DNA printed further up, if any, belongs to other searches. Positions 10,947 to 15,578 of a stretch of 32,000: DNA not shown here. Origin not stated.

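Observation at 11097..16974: Trypsin-like protease-STAND NTPase giant gene tightly linked to a ComEC-type MBL hydrolase: candidate undescribed immune module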

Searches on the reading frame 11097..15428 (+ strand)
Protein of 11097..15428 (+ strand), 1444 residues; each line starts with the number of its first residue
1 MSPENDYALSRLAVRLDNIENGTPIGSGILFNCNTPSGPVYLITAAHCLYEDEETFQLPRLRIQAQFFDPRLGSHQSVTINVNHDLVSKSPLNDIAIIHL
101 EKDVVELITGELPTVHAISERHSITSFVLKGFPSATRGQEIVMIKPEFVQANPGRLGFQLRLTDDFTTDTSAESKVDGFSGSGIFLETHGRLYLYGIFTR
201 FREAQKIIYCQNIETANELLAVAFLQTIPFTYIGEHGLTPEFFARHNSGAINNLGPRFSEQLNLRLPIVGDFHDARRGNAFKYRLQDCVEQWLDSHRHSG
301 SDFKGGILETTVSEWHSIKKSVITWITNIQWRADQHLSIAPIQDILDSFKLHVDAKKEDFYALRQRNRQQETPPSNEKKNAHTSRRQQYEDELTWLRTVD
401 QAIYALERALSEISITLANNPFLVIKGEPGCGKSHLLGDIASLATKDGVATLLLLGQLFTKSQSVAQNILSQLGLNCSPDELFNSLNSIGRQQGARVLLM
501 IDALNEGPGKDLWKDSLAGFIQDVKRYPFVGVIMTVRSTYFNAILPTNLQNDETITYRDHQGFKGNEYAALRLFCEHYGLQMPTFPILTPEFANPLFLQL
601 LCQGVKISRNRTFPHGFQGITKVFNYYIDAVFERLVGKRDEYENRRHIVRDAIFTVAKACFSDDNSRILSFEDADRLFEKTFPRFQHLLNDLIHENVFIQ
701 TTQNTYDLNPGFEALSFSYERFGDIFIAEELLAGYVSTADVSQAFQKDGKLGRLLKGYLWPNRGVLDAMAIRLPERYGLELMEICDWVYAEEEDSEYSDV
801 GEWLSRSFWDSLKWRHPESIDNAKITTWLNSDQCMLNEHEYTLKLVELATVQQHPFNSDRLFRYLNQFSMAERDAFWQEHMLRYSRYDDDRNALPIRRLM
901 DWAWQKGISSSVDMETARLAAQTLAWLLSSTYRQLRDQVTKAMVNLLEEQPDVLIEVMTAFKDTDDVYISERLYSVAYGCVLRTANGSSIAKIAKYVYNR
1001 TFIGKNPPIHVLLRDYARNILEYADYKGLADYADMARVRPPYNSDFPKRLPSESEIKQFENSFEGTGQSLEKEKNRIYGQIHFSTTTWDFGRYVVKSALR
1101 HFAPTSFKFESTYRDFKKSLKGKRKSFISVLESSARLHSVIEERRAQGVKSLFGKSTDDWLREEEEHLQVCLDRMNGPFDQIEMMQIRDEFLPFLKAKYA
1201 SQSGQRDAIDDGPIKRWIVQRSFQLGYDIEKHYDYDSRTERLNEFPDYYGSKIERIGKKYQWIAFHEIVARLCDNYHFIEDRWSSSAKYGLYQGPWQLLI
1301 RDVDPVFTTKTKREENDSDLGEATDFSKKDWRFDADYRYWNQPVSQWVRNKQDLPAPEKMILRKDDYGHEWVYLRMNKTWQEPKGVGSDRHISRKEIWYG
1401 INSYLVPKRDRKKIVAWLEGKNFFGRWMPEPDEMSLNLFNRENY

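Call 6: search_protein_families(library=pfam, proteins=[window:11097-15428:+], max_evalue=0.01)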
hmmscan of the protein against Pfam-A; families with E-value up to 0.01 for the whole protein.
window:11097-15428:+ (1444 aa): 6 families
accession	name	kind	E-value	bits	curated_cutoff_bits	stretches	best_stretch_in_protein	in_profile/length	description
PF13401.12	AAA_22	-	1.4e-06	29.1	27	1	421-502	6-91/130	AAA domain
PF05729.18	NACHT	-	5.3e-05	23.5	26.7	1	423-543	3-135/167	NACHT domain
PF24883.2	NPHP3_N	-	0.00043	20.9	24.8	0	419-451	21-53/164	Nephrocystin 3, N-terminal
PF00089.32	Trypsin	-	0.0006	20.1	20.6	1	41-104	36-98/220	Trypsin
PF20720.3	nSTAND3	-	0.00085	19.5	27.2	1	408-546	5-120/155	Novel STAND NTPase 3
PF13191.12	AAA_16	-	0.0038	18.2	32.6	0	402-452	8-56/167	AAA ATPase domain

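Call 7: search_protein_families(library=padloc, proteins=[window:11097-15428:+], max_evalue=0.01)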
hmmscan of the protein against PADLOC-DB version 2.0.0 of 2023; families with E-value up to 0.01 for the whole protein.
window:11097-15428:+ (1444 aa): 11 families
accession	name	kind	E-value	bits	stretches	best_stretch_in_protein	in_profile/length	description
PDLC02163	Avs2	-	0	2073.6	1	1-1444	1-1427/1576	-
PDLC02165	Avs2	-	0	1381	1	203-1444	3-1228/1375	-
PDLC02164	Avs2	-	2.9e-298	991.1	1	232-1443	165-1336/1504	-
PDLC02162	Avs2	-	8.2e-248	823.9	2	207-1103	138-993/1379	-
PDLC02161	Avs2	-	8.3e-152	505.6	1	232-1421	163-1311/1499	-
PDLC02166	Avs2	-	2.9e-109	364.4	1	401-1311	317-1202/1498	-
PDLC03855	LmuA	-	1.4e-21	75.3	1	10-221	8-196/425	-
PDLC03785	RT_UG9_large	-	5.2e-11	39.5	1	9-214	8-199/772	DRT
PDLC04140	mad8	-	0.00016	19.3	1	409-445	16-52/314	mads_8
PDLC02372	Nhi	-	0.0047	13.6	0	415-465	194-244/470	-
PDLC02350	AbiO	-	0.0065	13.3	0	412-458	185-231/468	AbiO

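Call 9: search_protein_families(library=ncbifam, proteins=[window:11097-15428:+], max_evalue=0.01)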
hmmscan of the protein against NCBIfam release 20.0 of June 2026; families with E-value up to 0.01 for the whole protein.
window:11097-15428:+ (1444 aa): 8 families
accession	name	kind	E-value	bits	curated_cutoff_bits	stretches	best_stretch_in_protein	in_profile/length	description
NF041813.1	Avs2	equivalog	0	1258.1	1000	1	251-1444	1-1162/1317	AVAST type 2 anti-phage system protein Avs2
NF007601.2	PRK10247.1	equivalog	0.00044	19.8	292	1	408-448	15-55/204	iron efflux ABC transporter ATP-binding subunit FetA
NF008653.0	PRK11650.1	subfamily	0.0025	16.9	432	1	398-444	8-54/357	sn-glycerol-3-phosphate ABC transporter ATP-binding protein UgpC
NF008421.0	PRK11248.1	equivalog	0.0038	16.8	357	1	402-447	9-54/255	taurine ABC transporter ATP-binding subunit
NF006987.0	PRK09452.1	equivalog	0.0041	15.9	482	1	382-448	6-71/378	spermidine/putrescine ABC transporter ATP-binding protein PotA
TIGR03265.1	PhnT2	equivalog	0.0042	16.4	457.7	1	406-449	16-59/353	putative 2-aminoethylphosphonate ABC transporter ATP-binding protein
TIGR03420.1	DnaA_homol_Hda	equivalog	0.0085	15.6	194.8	0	408-455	31-73/226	DnaA regulatory inactivator Hda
TIGR00972.1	3a0107s01c2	equivalog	0.0095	15.3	343.2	0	401-473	8-78/248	phosphate ABC transporter ATP-binding protein PstB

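Call 29: find_related_loci(query=A1, collection=genome_contigs, flank=6000)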
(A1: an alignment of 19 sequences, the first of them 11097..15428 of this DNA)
Query A1 (1444 aa) in genome_contigs; peptide patterns used: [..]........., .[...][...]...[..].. (x = any residue, [..] = any of these).
431 stretches matched a pattern; 162 encode a relative of the query (tblastn E <= 1e-3); the best 80 are kept; 76 distinct loci.
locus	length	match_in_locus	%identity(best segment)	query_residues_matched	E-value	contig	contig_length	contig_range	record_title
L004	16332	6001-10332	60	1-1444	0e+0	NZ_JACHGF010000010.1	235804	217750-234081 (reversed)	Rhabdobacter roseus strain DSM 105074 Ga0415339_10, whole genome shotgun sequence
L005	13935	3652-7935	44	1-1444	0e+0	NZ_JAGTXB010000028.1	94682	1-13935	Chitinophaga hostae strain 2R12 28, whole genome shotgun sequence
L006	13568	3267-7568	45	1-1444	0e+0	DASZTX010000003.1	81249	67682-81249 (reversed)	MAG TPA_asm: Mucilaginibacter sp. isolate SMAG_U6088 k141_904003, whole genome shotgun sequence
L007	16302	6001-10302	44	1-1444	0e+0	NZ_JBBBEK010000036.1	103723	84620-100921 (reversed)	Pontibacter sp. 13R65 contig36, whole genome shotgun sequence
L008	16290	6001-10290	43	1-1444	0e+0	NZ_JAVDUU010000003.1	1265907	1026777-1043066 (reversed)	Mucilaginibacter pocheonensis strain 3262 Ga0454449_03, whole genome shotgun sequence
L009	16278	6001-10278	42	6-1444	0e+0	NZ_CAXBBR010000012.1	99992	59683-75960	MAG: uncultured Flavobacterium sp. isolate ERR2762137_concoct_89 ERZ3421854.122, whole genome shotgun sequence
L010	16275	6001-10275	41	1-1444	0e+0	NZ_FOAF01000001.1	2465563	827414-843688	Olivibacter domesticus strain DSM 18733, whole genome shotgun sequence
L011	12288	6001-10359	41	1-1444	0e+0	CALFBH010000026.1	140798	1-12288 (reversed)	MAG: uncultured Saprospiraceae bacterium isolate H3_Bin_Bin_187_1 genome assembly, contig: c_000003405363, whole genome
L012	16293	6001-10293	45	1-1444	0e+0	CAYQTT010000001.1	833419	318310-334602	MAG TPA_asm: uncultured Lentimicrobiaceae bacterium isolate SRP302447_co1_787 genome assembly, contig: NODE_13_length_83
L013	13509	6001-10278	41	4-1444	0e+0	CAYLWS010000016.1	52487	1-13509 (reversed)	MAG TPA_asm: uncultured Fluviicola sp. isolate binchicken_co67_176 genome assembly, contig: NODE_520_length_52487_cov_7.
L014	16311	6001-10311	40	1-1444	0e+0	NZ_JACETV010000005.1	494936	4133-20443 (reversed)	Emticicia sp. BO119 contig5, whole genome shotgun sequence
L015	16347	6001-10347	40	1-1444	0e+0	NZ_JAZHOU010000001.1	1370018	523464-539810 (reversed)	Winogradskyella poriferorum strain JCM 12885 NODE_1_length_1370018_cov_152.878339, whole genome shotgun sequence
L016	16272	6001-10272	40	1-1444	0e+0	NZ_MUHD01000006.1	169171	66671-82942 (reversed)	Flavobacterium plurextorum strain CCUG 60112 WGS0045_contig_6, whole genome shotgun sequence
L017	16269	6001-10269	39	1-1444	0e+0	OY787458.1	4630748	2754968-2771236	MAG: Prolixibacteraceae bacterium isolate 3e180d78-b16b-4e2f-b019-31c500a4e19a genome assembly, chromosome: 1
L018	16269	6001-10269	40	1-1444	0e+0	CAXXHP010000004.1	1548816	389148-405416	MAG: Prolixibacteraceae bacterium isolate 49dd0702-3ab6-43b8-9f57-a8022a7e3c9c genome assembly, contig: contig_4, whole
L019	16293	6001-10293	40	1-1444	0e+0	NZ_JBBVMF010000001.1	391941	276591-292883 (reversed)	Rhodohalobacter sp. 8-1 Scaffold1_1, whole genome shotgun sequence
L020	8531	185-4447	41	1-1444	0e+0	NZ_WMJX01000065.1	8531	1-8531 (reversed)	Myroides albus strain BIT-d1 Scaffold65, whole genome shotgun sequence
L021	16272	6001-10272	41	1-1444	0e+0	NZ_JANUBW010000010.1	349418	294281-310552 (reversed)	Niastella sp. OAS944 Ga0395978_10, whole genome shotgun sequence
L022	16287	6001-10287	44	1-1444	0e+0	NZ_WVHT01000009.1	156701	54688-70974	Hufsiella arboris strain HMF7647 9, whole genome shotgun sequence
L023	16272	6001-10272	43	1-1444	0e+0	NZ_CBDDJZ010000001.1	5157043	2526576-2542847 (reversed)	MAG: Marinoscillum sp. isolate f5e48981-4bc1-4efa-9df2-876707600a5c contig_1, whole genome shotgun sequence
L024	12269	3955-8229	39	1-1444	0e+0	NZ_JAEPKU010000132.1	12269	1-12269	Dysgonomonas sp. Marseille-P4677 NODE_134_length_12269_cov_9.281562, whole genome shotgun sequence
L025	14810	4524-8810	42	1-1444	0e+0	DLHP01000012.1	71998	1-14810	MAG TPA_asm: Flavobacterium sp. UBA7665 UBA7665_contig_3793, whole genome shotgun sequence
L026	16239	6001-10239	41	6-1444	0e+0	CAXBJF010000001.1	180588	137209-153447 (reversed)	MAG TPA_asm: uncultured Flavobacteriales bacterium isolate ERR2762114_binner12_Refined_38 genome assembly, contig: ERZ34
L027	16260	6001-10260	41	5-1444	0e+0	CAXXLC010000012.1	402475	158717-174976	MAG: uncultured Saccharicrinis sp. isolate c1ede08c-f13d-4068-baae-104821a74b19 genome assembly, contig: contig_12, whol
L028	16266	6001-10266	42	1-1444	0e+0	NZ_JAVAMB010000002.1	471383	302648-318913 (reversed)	Flavobacterium sp. DG2-3 NODE_2_length_471383_cov_43.579819, whole genome shotgun sequence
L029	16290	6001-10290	41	1-1444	0e+0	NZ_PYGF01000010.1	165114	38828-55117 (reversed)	Cecembia rubra strain DSM 28057 Ga0181025_110, whole genome shotgun sequence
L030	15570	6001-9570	40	232-1444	0e+0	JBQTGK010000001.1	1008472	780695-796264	Marinifilum sp. RC60d5 c_000000000001, whole genome shotgun sequence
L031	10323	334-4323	40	1-1444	0e+0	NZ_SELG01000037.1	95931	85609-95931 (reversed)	Apibacter muscae strain G8 NODE_11_length_95931_cov_159.595082, whole genome shotgun sequence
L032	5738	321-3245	43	459-1444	0e+0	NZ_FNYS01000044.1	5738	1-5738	Myroides marinus strain DSM 23048, whole genome shotgun sequence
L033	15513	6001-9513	39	232-1444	0e+0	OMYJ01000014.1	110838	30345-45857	uncultured Bacteroidales bacterium isolate RUG083 genome assembly, contig: scaffold_110, whole genome shotgun sequence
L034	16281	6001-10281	41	5-1444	0e+0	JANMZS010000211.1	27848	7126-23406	MAG: Flavobacterium sp. isolate OTE_78_metabat_77_sub OTE_78_k141_3028408, whole genome shotgun sequence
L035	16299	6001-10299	40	1-1444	0e+0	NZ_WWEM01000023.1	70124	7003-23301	Flavobacterium quisquiliarum strain EA-12 23, whole genome shotgun sequence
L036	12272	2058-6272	34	9-1444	0e+0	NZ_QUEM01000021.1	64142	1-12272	Bacteroides sp. OF04-15BH OF04-15BH.Scaf21, whole genome shotgun sequence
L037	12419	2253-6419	34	25-1444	0e+0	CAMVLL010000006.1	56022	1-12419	MAG TPA_asm: uncultured Bacteroidetes bacterium isolate SRR8387717_bin.125_metaWRAP_v1.3_MAG genome assembly, contig: ER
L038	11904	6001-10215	33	9-1444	0e+0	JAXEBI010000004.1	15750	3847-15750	MAG: Phocaeicola sp. isolate SUG3180 k141_863911, whole genome shotgun sequence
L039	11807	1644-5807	33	25-1444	0e+0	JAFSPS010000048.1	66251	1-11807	MAG: Bacteroidales bacterium isolate RGIG3361 Goat_Reticulum.Co__c2133663, whole genome shotgun sequence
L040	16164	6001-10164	33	25-1444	0e+0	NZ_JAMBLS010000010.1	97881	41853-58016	Bacteroides sp. ET71 ET71__contig_10, whole genome shotgun sequence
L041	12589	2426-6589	34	25-1444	0e+0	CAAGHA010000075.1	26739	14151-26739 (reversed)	MAG TPA_asm: Bacteroidales bacterium, isolate HGM04576, WGS project CAAGHA010000000 data, contig: SRS476212_82_k119_1752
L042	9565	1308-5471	32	25-1444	0e+0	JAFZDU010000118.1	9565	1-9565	MAG: Bacteroidales bacterium isolate RGIG7675 Water_buffalos_Rectum-1__c988277, whole genome shotgun sequence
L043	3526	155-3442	42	232-1444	0e+0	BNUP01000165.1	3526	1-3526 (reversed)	Fibrobacterales bacterium MS499-38 DNA, sequence165, whole genome shotgun sequence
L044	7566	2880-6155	41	239-1444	0e+0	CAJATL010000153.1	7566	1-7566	MAG: uncultured Bacteroidetes bacterium isolate Loc090907-6m_bin-095 genome assembly, contig: bin-095:153/424, whole gen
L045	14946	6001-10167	33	25-1444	0e+0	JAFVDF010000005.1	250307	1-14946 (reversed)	MAG: Alloprevotella sp. isolate RGIG5064 Roe_deer_Rumen.Co__c293259, whole genome shotgun sequence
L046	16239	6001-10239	32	1-1444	0e+0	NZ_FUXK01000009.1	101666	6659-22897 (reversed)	Segatella oulorum strain ATCC 43324, whole genome shotgun sequence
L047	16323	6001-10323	62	1-1444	0e+0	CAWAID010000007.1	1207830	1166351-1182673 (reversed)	MAG: uncultured Bacteroidetes bacterium isolate MFD02581.bin.2.45 genome assembly, contig: contig_29002, whole genome sh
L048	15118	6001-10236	33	1-1444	0e+0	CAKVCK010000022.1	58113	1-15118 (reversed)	MAG: uncultured Bacteroidales bacterium isolate REFINED_METABAT215_TOP10_CONTIGS_1500_ASSEMBLY_K77_MERGED__Hadza_MoBio_h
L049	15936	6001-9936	41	1-1444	0e+0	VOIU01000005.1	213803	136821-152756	Bacteroidaceae bacterium HV4-6-C5C NODE_5_length_213803_cov_874.225, whole genome shotgun sequence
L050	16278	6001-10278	41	6-1444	0e+0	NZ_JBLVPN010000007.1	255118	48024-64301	Flavobacterium sp. LS1P3 L16_7, whole genome shotgun sequence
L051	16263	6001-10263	41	6-1444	0e+0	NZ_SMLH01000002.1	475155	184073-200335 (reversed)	Flavobacterium ranwuense strain LB2P22 NODE_2, whole genome shotgun sequence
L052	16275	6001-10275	42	6-1444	0e+0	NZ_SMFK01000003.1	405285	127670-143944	Flavobacterium cellulosilyticum strain AR-3-4 contig3, whole genome shotgun sequence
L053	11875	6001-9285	39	232-1444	0e+0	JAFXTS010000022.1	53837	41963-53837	MAG: Bacteroidales bacterium isolate RGIG6737 Sheep_Rumen-2__c2460, whole genome shotgun sequence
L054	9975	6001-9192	39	232-1444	0e+0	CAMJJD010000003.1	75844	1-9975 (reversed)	MAG: uncultured Bacteroidales bacterium isolate SRR12081293_bin.101_metaWRAP_v1.3_MAG genome assembly, contig: ERZ122897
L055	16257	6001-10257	40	5-1444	0e+0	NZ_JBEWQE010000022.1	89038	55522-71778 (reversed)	Flavobacterium sp. UW10123 contig00022, whole genome shotgun sequence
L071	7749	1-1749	43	857-1444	1e-134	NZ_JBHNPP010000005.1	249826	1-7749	Flavobacterium sp. HJSW_4 NODE_5_length_249826_cov_203.230760, whole genome shotgun sequence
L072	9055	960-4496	28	230-1444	2e-128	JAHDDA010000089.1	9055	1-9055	MAG: Chitinophagales bacterium isolate MAG-147 RZ_21533, whole genome shotgun sequence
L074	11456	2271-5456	32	238-1444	6e-122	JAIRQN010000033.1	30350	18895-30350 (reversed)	MAG: Treponema sp. isolate Co333_bin50 k119_2558507, whole genome shotgun sequence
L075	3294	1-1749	41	859-1444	2e-125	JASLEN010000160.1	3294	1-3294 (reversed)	MAG: Dysgonomonas sp. isolate SHSU.bins.221 k141_9165287, whole genome shotgun sequence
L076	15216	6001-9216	30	242-1444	8e-120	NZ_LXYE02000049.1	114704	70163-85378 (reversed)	Labilibacter marinus strain Y11 contig49, whole genome shotgun sequence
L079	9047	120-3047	33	331-1444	1e-116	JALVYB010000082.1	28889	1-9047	MAG: candidate division WOR-3 bacterium isolate M10_metabat2_scaf2bin.168 M10_NODE_590_length_28889_cov_4.624922, whole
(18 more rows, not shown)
